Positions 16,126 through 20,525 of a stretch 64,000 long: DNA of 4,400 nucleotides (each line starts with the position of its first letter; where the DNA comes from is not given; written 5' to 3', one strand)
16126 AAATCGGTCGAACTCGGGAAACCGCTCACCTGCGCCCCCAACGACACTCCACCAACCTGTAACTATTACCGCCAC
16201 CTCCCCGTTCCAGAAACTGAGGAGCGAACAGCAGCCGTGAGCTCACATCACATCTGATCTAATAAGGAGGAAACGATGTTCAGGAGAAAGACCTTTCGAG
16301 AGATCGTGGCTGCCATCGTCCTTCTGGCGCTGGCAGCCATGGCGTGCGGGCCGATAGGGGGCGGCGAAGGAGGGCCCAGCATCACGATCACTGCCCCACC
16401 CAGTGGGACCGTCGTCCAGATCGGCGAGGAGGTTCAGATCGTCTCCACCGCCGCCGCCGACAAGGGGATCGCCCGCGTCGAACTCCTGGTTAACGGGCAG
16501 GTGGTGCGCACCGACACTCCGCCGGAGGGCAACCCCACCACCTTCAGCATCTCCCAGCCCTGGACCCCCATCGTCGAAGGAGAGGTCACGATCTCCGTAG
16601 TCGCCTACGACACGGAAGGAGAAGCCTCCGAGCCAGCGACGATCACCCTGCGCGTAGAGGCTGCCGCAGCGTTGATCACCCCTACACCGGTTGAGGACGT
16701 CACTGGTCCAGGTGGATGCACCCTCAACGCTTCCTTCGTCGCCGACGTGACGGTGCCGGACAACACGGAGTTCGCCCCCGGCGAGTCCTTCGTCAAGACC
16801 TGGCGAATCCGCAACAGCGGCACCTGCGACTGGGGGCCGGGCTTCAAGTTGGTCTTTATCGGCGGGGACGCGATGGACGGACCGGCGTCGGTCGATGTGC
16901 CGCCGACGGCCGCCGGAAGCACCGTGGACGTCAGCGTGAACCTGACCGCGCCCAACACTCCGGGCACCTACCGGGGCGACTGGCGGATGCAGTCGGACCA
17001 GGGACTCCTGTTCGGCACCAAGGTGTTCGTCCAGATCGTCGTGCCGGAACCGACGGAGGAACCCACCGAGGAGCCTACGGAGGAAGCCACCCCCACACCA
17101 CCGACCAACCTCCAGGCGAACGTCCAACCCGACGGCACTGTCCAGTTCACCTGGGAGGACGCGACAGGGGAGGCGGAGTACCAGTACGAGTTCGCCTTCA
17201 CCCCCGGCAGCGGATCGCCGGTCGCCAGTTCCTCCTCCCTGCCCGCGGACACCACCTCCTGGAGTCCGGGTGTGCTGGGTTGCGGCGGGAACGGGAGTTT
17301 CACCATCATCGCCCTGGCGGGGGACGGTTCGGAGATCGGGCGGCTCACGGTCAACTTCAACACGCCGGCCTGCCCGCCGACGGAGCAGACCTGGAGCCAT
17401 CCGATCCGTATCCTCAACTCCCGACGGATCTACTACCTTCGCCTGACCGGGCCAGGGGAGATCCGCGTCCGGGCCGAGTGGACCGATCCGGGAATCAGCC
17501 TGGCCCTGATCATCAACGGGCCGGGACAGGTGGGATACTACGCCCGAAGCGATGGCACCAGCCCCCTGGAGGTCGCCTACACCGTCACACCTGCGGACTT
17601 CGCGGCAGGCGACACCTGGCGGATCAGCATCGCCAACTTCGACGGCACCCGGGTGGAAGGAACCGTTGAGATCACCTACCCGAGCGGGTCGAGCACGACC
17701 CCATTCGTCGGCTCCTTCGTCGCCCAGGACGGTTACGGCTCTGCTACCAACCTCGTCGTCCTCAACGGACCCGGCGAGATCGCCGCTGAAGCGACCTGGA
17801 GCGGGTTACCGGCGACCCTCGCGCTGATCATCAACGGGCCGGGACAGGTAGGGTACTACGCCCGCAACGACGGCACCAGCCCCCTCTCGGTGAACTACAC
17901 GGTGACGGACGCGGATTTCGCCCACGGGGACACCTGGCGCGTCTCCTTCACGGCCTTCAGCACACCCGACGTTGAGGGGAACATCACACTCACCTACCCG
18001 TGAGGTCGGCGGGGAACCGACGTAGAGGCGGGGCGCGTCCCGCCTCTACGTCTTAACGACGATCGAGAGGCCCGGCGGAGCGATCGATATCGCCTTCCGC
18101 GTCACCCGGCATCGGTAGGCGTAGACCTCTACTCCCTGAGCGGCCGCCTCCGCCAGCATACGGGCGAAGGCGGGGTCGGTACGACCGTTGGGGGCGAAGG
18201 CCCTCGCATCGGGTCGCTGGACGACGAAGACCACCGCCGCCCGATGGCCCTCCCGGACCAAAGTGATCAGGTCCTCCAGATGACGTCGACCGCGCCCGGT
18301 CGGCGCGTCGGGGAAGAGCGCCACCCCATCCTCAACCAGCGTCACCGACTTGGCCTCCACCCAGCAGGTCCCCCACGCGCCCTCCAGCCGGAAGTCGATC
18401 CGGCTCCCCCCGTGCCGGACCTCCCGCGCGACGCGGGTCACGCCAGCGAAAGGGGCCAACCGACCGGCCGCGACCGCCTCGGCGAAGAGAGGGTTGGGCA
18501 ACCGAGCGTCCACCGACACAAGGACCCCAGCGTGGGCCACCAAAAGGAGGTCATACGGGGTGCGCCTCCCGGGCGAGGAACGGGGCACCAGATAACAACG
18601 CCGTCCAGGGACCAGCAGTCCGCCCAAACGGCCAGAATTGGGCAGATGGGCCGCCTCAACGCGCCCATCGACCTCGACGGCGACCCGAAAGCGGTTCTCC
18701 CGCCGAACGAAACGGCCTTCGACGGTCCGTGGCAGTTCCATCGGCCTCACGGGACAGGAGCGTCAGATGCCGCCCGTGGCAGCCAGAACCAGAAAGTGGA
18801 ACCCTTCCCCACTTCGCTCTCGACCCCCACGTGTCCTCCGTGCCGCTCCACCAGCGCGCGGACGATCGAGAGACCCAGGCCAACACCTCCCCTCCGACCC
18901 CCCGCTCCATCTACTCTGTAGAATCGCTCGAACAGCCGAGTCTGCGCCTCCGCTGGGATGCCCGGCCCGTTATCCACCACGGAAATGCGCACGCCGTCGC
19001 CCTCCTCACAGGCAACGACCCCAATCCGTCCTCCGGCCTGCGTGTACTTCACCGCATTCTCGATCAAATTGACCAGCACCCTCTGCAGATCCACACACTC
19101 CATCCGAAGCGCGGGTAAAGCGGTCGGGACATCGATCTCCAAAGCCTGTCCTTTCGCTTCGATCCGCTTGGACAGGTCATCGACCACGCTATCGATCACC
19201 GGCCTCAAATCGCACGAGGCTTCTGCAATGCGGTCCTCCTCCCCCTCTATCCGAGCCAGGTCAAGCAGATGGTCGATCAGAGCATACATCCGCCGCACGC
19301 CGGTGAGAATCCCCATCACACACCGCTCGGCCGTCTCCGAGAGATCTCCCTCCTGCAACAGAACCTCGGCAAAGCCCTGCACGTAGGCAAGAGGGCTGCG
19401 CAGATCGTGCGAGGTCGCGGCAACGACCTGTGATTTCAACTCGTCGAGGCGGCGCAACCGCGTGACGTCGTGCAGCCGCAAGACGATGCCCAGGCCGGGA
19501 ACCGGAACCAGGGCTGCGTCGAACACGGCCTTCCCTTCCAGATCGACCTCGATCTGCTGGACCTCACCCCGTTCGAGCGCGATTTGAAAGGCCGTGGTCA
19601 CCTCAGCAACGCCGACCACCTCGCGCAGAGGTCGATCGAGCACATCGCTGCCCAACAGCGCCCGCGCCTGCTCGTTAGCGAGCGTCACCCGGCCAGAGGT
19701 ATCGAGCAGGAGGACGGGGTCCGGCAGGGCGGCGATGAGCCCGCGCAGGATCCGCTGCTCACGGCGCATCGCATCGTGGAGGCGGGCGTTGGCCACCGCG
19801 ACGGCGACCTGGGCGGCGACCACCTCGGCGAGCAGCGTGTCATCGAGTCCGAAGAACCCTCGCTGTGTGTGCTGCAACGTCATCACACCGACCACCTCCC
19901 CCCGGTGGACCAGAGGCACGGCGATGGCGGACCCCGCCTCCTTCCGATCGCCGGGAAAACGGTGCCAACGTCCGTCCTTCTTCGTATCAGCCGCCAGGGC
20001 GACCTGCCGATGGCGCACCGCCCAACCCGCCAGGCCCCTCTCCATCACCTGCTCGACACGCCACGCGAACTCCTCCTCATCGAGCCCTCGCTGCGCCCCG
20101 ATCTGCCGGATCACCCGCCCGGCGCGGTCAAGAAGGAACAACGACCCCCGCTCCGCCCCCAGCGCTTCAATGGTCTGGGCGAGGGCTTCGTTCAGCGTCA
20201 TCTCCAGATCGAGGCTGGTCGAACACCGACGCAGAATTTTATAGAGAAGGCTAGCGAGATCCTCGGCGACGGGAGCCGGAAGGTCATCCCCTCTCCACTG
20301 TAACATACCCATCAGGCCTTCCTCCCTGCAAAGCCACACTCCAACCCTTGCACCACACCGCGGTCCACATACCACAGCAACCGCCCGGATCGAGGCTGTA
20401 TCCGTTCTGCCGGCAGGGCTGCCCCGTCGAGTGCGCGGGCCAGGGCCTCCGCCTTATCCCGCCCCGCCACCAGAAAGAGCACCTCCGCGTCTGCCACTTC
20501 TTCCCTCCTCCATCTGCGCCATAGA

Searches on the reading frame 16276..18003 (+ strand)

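Call 73: search_protein_families(library=pfam, proteins=[window:16276-18003:+], max_evalue=0.00001)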
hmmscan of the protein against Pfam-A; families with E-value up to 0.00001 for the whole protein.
window:16276-18003:+ (575 aa): 2 families
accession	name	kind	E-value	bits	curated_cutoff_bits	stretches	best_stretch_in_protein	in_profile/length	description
PF16158.11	N_BRCA1_IG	-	1.9e-29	102.8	28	1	159-256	1-108/108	Ig-like domain from next to BRCA1 gene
PF17957.7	Big_7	-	5.4e-09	37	24.1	1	34-94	1-58/70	Bacterial Ig domain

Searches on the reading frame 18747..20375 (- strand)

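Call 73: search_protein_families(library=pfam, proteins=[window:18747-20375:-], max_evalue=0.00001)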
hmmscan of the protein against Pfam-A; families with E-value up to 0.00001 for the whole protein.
window:18747-20375:- (542 aa): 7 families
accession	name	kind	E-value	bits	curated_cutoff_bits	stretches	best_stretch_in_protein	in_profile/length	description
PF02518.31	HATPase_c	-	8e-32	110.4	26.4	1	429-535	5-110/111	Histidine kinase-, DNA gyrase B-, and HSP90-like ATPase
PF13185.12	GAF_2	-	4.7e-20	72.6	28.6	1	55-194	2-135/136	GAF domain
PF01590.32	GAF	-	6.8e-17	62.7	22.4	1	56-194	1-133/133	GAF domain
PF00512.31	HisKA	-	1.7e-14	54.1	26.9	1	314-378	2-65/66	His Kinase A (phospho-acceptor) domain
PF13492.12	GAF_3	-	1e-09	39.3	27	1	56-196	1-129/129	GAF domain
PF13188.13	PAS_8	-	1.3e-06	28.5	21.8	1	210-255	3-48/65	PAS domain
PF08448.16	PAS_4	-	5e-06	27.1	23.1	1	216-309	3-110/110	PAS fold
